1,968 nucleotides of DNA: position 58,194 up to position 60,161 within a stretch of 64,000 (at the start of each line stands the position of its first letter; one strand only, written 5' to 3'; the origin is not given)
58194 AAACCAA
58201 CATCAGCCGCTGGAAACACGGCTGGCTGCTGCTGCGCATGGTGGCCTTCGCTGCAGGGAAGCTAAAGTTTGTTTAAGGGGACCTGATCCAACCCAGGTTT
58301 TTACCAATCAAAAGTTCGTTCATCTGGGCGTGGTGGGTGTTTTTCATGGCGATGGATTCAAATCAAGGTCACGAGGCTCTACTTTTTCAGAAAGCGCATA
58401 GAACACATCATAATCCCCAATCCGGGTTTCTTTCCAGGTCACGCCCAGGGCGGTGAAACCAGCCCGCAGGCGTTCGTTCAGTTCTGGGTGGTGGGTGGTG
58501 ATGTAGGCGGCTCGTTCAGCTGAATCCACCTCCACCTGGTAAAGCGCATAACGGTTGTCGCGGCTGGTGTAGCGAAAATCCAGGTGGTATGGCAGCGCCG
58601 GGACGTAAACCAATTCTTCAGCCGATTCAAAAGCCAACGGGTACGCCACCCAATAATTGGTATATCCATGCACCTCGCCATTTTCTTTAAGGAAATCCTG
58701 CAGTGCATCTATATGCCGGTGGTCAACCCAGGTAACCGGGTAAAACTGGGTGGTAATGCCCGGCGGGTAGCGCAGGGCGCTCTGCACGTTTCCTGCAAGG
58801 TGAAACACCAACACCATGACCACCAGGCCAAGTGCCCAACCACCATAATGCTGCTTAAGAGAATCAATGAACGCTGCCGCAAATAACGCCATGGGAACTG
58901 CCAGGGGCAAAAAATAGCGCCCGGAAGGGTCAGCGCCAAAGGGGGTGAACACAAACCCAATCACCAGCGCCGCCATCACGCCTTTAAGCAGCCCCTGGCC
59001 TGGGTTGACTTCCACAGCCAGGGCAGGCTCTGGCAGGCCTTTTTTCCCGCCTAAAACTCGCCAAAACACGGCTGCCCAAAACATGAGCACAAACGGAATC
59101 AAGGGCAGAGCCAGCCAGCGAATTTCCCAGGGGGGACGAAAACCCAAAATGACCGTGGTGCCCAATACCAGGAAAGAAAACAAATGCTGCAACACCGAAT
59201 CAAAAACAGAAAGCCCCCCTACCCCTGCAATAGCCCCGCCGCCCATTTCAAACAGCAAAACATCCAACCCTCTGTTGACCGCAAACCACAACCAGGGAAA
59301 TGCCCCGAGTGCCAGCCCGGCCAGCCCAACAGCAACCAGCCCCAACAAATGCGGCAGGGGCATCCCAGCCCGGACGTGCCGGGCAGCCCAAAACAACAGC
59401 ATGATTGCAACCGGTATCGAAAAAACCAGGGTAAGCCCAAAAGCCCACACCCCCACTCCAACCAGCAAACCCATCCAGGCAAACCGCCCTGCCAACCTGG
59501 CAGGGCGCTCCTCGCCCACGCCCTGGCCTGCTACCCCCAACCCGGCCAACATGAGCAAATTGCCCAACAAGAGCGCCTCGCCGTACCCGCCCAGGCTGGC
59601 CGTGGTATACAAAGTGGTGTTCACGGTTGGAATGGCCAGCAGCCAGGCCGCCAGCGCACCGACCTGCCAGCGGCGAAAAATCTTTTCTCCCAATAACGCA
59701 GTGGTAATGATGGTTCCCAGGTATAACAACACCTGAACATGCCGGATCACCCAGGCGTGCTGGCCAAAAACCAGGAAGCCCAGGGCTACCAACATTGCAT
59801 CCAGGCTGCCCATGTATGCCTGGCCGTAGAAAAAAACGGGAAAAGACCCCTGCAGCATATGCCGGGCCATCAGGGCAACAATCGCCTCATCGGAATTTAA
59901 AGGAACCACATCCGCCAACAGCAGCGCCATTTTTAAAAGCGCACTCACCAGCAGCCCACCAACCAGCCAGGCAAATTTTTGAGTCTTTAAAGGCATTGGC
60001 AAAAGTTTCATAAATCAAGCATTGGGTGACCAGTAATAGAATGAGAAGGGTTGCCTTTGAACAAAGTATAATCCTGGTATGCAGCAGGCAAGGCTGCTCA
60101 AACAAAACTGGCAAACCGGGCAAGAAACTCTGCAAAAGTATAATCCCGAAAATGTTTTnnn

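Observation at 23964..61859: Thirteen GT-C-like polytopic membrane proteins packed around a Wzm/Wzt export pathway in one 38-kb locus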

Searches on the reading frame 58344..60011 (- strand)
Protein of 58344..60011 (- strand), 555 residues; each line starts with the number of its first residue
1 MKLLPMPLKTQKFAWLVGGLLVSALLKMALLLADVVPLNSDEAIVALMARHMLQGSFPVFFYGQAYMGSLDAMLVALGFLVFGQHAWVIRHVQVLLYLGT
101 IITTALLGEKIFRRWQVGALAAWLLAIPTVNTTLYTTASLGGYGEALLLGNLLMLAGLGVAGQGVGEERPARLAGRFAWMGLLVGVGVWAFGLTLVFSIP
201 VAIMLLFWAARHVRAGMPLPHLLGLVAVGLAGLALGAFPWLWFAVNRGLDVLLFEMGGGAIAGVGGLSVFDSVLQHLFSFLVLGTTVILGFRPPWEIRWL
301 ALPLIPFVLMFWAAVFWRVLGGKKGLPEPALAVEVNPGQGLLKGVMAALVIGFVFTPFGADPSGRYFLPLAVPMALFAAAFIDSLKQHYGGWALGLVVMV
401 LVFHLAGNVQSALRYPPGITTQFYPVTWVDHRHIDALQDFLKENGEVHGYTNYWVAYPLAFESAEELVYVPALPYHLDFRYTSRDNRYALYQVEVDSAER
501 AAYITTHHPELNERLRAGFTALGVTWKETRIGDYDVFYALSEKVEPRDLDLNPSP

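Call 5: search_protein_families(library=pfam, max_evalue=0.1, proteins=[window:58344-60011:-])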
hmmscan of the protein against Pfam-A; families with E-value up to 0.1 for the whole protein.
window:58344-60011:- (555 aa): 0 families

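Call 10: search_protein_families(library=ncbifam, max_evalue=0.1, proteins=[window:58344-60011:-])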
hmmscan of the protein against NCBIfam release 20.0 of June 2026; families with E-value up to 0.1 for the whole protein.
window:58344-60011:- (555 aa): 0 families

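Call 56: find_homologous_proteins(query=window:58344-60011:-, max_evalue=0.001)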
Query window:58344-60011:- (555 aa): 2557 proteins with E <= 0.001 among 8000 candidates; the best 120 are listed.
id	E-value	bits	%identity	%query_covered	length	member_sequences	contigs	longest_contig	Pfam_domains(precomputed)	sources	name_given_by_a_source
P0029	0.0e+0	1228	100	99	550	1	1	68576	-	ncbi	-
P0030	4.9e-182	625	56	97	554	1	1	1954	-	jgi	jgi:hypothetical protein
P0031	1.3e-181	624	55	99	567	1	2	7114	-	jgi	jgi:hypothetical protein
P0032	4.1e-180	619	55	97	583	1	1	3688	-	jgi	jgi:hypothetical protein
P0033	4.8e-180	618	55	97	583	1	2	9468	-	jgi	jgi:hypothetical protein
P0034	1.2e-179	617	55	98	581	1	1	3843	-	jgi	jgi:hypothetical protein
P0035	1.3e-178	614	56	93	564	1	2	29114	-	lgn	-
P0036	4.5e-178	612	60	94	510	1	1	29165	PF13231.13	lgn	-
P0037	1.2e-177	611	56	96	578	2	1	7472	-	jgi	jgi:hypothetical protein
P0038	1.4e-177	610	55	99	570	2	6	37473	-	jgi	jgi:hypothetical protein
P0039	7.0e-177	608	55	97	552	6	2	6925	-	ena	-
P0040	8.0e-177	608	56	97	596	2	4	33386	-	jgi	jgi:hypothetical protein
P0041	1.3e-175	604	56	94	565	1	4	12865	-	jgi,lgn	jgi:4-amino-4-deoxy-L-arabinose transferase-like glycosyltransferase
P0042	1.7e-175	603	56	98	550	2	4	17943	-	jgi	jgi:hypothetical protein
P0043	1.8e-175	603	55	98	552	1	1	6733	-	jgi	jgi:4-amino-4-deoxy-L-arabinose transferase-like glycosyltransferase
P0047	3.4e-175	602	55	99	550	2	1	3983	PF13231.13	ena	-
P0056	2.7e-173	596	54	99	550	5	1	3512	PF13231.13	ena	-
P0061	6.0e-172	592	58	96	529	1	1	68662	PF13231.13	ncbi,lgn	ncbi:MAG: hypothetical protein Fur0022_23980 [Anaerolineales bacterium]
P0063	2.1e-171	590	50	97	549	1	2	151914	PF13231.13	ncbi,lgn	-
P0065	4.5e-171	589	51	98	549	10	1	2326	PF13231.13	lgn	-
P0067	8.4e-171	588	54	95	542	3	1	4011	PF13231.13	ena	-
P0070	1.9e-170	587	55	94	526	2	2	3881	PF13231.13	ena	-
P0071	2.8e-170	586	55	94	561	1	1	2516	PF13231.13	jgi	jgi:4-amino-4-deoxy-L-arabinose transferase-like glycosyltransferase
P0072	2.9e-170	586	52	97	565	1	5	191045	-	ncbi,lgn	-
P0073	3.4e-170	586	58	94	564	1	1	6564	PF13231.13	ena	-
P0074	3.8e-170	586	54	94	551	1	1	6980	PF13231.13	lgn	-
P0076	6.4e-170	585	53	100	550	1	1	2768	PF13231.13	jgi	jgi:4-amino-4-deoxy-L-arabinose transferase-like glycosyltransferase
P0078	7.2e-170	585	55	94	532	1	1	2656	PF13231.13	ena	-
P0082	3.0e-169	583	52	99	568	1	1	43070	PF13231.13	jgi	jgi:4-amino-4-deoxy-L-arabinose transferase-like glycosyltransferase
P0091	2.5e-168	580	54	95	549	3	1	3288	PF13231.13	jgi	jgi:4-amino-4-deoxy-L-arabinose transferase-like glycosyltransferase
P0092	2.8e-168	580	55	94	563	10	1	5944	PF13231.13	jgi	jgi:4-amino-4-deoxy-L-arabinose transferase-like glycosyltransferase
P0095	6.9e-168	578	55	99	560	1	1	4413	PF13231.13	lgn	-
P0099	1.4e-167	577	54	94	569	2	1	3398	PF13231.13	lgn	-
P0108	9.7e-167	575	57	96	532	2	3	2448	PF13231.13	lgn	-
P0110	1.2e-166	574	52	100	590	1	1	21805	PF13231.13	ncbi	-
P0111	2.1e-166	573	53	95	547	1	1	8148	PF13231.13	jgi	jgi:4-amino-4-deoxy-L-arabinose transferase-like glycosyltransferase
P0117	3.9e-166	573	55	94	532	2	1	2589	PF13231.13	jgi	jgi:4-amino-4-deoxy-L-arabinose transferase-like glycosyltransferase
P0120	5.2e-166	572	53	93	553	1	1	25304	PF13231.13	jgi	-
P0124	8.9e-166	571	55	96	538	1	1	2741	PF13231.13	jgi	-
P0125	9.9e-166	571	53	97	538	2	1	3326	PF13231.13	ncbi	-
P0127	1.5e-165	571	52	96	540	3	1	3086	PF13231.13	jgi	-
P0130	3.3e-165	569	54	97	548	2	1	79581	PF13231.13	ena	-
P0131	3.8e-165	569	51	100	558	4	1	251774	PF13231.13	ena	-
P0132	4.8e-165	569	50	98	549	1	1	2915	PF13231.13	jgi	jgi:4-amino-4-deoxy-L-arabinose transferase-like glycosyltransferase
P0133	5.2e-165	569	56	96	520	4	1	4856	PF13231.13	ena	-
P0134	6.5e-165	569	51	97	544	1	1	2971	PF13231.13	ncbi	-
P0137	8.6e-165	568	51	98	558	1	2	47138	PF13231.13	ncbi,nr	ncbi:MAG: glycosyltransferase family 39 protein [Chloroflexi bacterium]|nr:glycosyltransferase famil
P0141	9.6e-165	568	53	97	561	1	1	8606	PF13231.13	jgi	-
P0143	1.1e-164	568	54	95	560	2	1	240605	-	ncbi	-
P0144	1.4e-164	567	53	96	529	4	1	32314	PF13231.13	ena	-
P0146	1.6e-164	567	49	98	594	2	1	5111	PF13231.13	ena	-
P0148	2.0e-164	567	50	97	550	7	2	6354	PF13231.13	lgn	-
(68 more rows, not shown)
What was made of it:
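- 58344..60011 (-): g30: core ArnT/GT39-like GT-C (550 aa in the public annotation). Many of them carry PF13231 or are named ArnT-like or GT39 (call 56).
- g30 homologues annotated PMT_2, ArnT-like or GT39 (call 56).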

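Call 62: search_solved_structures(query=A4, max_evalue=10, show_alignments=1)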
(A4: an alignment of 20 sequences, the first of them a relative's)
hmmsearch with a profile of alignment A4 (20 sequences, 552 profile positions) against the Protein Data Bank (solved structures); distinct sequences matched with E-value up to 10: 0.

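Call 75: find_encoding_contigs(protein=P0061, flank=10000, max_places=1)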
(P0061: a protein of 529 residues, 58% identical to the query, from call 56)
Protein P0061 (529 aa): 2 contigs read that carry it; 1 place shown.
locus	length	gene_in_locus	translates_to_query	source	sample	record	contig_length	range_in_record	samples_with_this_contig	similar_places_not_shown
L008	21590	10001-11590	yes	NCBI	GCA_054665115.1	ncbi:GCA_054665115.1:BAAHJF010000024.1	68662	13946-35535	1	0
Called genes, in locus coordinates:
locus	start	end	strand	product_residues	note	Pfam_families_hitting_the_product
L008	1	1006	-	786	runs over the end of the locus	PF03030:H_PPase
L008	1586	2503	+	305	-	PF00005:ABC_tran, PF13304:AAA_21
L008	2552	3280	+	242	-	PF01061:ABC2_membrane, PF12679:ABC2_membrane_2, PF12730:ABC2_membrane_4 (weak), PF12698:ABC2_membrane_3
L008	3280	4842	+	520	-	PF23357:DUF7088, PF09822:ABC_transp_aux, PF23355:IFT52_GIFT (weak), PF14258:DUF4350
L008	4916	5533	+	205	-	PF14238:DUF4340 (faint)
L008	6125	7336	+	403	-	PF03979:Sigma70_r1_1, PF00140:Sigma70_r1_2, PF04542:Sigma70_r2, PF04539:Sigma70_r3, PF04545:Sigma70_r4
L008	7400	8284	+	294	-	-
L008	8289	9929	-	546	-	-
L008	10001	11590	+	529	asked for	PF13231:PMT_2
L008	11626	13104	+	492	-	-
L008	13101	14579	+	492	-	-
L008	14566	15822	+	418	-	PF09594:GT87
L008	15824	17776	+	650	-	PF26626:DUF8201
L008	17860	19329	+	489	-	-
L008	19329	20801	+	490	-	-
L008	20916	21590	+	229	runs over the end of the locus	PF00072:Response_reg, PF00196:GerE, PF04545:Sigma70_r4 (faint), PF08281:Sigma70_r4_2 (weak), PF13384:HTH_23 (faint)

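Call 76: find_encoding_contigs(protein=P0072, flank=10000, max_places=1)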
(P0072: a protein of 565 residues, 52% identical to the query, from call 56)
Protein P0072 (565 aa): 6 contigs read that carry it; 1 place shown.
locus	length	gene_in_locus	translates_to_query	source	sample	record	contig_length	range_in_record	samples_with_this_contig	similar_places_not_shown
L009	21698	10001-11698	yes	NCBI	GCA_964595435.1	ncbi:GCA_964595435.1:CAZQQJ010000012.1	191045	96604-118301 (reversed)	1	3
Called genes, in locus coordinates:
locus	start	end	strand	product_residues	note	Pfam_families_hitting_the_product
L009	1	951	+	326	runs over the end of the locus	PF00005:ABC_tran, PF13304:AAA_21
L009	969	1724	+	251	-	PF01061:ABC2_membrane, PF12679:ABC2_membrane_2, PF12730:ABC2_membrane_4, PF12698:ABC2_membrane_3, PF13346:ABC2_membrane_5 (weak)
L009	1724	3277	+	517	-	PF23357:DUF7088, PF14258:DUF4350 (faint), PF09822:ABC_transp_aux, PF23355:IFT52_GIFT (weak)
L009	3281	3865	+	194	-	PF14238:DUF4340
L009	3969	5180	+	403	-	PF03979:Sigma70_r1_1, PF00140:Sigma70_r1_2, PF04542:Sigma70_r2, PF04539:Sigma70_r3, PF04545:Sigma70_r4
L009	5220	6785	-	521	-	PF10131:PTPS_related (weak)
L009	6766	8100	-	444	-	PF02366:PMT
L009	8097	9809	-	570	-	-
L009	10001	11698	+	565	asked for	-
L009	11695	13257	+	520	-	-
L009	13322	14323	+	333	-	PF01073:3Beta_HSD, PF01370:Epimerase, PF02719:Polysacc_synt_2, PF04321:RmlD_sub_bind, PF05368:NmrA (weak), PF07993:NAD_binding_4, PF13460:NAD_binding_10 (weak), PF16363:GDP_Man_Dehyd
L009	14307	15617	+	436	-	PF01041:DegT_DnrJ_EryC1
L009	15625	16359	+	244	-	PF00175:NAD_binding_1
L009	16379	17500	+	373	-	PF01370:Epimerase, PF07993:NAD_binding_4 (weak), PF16363:GDP_Man_Dehyd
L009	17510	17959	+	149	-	PF00908:dTDP_sugar_isom, PF14667:Polysacc_synt_C (weak)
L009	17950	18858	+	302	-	PF01370:Epimerase, PF04321:RmlD_sub_bind, PF16363:GDP_Man_Dehyd, PF02719:Polysacc_synt_2 (weak)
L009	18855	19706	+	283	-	PF00535:Glycos_transf_2, PF10111:Glyco_tranf_2_2, PF13641:Glyco_tranf_2_3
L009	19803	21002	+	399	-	PF09594:GT87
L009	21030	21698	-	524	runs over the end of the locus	-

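Call 79: search_protein_families(library=pfam, max_evalue=0.001, proteins=[L008:7400-8284:+])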
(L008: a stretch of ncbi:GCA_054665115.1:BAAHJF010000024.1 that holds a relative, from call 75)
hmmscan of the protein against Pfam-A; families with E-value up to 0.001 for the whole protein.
L008:7400-8284:+ (294 aa): 0 families

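Call 80: find_encoding_contigs(protein=P0143, flank=10000, max_places=1)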
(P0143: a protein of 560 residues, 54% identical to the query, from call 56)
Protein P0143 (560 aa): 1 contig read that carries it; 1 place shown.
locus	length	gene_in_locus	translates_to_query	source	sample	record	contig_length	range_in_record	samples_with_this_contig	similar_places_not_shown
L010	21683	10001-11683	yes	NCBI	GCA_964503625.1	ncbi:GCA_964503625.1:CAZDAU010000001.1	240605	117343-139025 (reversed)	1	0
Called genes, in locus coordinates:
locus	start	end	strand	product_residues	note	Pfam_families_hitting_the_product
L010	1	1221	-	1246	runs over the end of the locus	PF03704:BTAD (faint), PF13414:TPR_11 (faint), PF13424:TPR_12 (faint), PF13428:TPR_14 (faint), PF13431:TPR_17 (faint), PF13432:TPR_16 (faint), PF14559:TPR_19 (faint), PF12836:HHH_3, +3 more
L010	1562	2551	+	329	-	PF00005:ABC_tran, PF13304:AAA_21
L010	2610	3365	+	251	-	PF01061:ABC2_membrane, PF12679:ABC2_membrane_2, PF12730:ABC2_membrane_4 (weak), PF12698:ABC2_membrane_3, PF13346:ABC2_membrane_5 (weak)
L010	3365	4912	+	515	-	PF23357:DUF7088, PF09822:ABC_transp_aux, PF23355:IFT52_GIFT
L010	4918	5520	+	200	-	PF14238:DUF4340 (weak)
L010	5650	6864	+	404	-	PF03979:Sigma70_r1_1, PF00140:Sigma70_r1_2, PF04542:Sigma70_r2, PF04539:Sigma70_r3, PF04545:Sigma70_r4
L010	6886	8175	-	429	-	PF13231:PMT_2 (weak)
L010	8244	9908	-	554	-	-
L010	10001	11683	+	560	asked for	-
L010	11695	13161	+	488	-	-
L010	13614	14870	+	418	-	PF09594:GT87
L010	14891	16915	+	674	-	PF26626:DUF8201 (weak)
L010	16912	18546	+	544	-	-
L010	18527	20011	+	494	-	-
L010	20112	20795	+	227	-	PF00072:Response_reg, PF13384:HTH_23 (faint), PF00196:GerE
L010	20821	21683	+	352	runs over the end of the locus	PF05384:DegS (weak), PF07730:HisKA_3, PF13581:HATPase_c_2 (weak), PF02518:HATPase_c, PF13589:HATPase_c_3 (weak)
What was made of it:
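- Linkage to the Tad genes was not examined in the relatives; the fetched loci stop at the two-component genes (calls 75, 80).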

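Call 81: find_encoding_contigs(protein=P0131, flank=10000, max_places=1)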
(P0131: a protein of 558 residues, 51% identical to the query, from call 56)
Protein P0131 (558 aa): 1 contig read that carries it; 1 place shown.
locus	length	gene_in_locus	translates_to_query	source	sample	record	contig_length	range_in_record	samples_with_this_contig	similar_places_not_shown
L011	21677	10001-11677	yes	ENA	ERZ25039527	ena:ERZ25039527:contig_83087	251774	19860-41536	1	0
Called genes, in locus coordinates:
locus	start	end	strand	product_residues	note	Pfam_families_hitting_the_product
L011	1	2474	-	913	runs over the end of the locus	PF12836:HHH_3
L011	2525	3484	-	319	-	PF03704:BTAD (faint), PF13428:TPR_14 (faint), PF23914:TPR_CcmH_CycH (faint), PF07719:TPR_2 (faint), PF13181:TPR_8 (faint), PF13424:TPR_12 (faint), PF13432:TPR_16 (faint), PF14559:TPR_19 (weak)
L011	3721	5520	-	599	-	PF03030:H_PPase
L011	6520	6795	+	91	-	-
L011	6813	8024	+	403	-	PF03979:Sigma70_r1_1, PF00140:Sigma70_r1_2, PF04542:Sigma70_r2, PF04539:Sigma70_r3, PF04545:Sigma70_r4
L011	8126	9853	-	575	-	-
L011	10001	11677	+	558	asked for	PF13231:PMT_2 (weak)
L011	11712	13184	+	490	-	-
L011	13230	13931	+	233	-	PF04321:RmlD_sub_bind, PF01073:3Beta_HSD, PF01370:Epimerase, PF02719:Polysacc_synt_2, PF16363:GDP_Man_Dehyd, PF07993:NAD_binding_4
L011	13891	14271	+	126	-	PF16363:GDP_Man_Dehyd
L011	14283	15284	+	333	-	-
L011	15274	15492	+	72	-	-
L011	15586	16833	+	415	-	PF09594:GT87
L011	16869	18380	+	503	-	PF13231:PMT_2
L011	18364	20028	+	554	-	-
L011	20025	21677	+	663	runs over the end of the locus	PF26626:DUF8201 (faint), PF13231:PMT_2 (weak)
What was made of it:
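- L009 and L011 hold different sugar genes after g27 (calls 76, 81).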
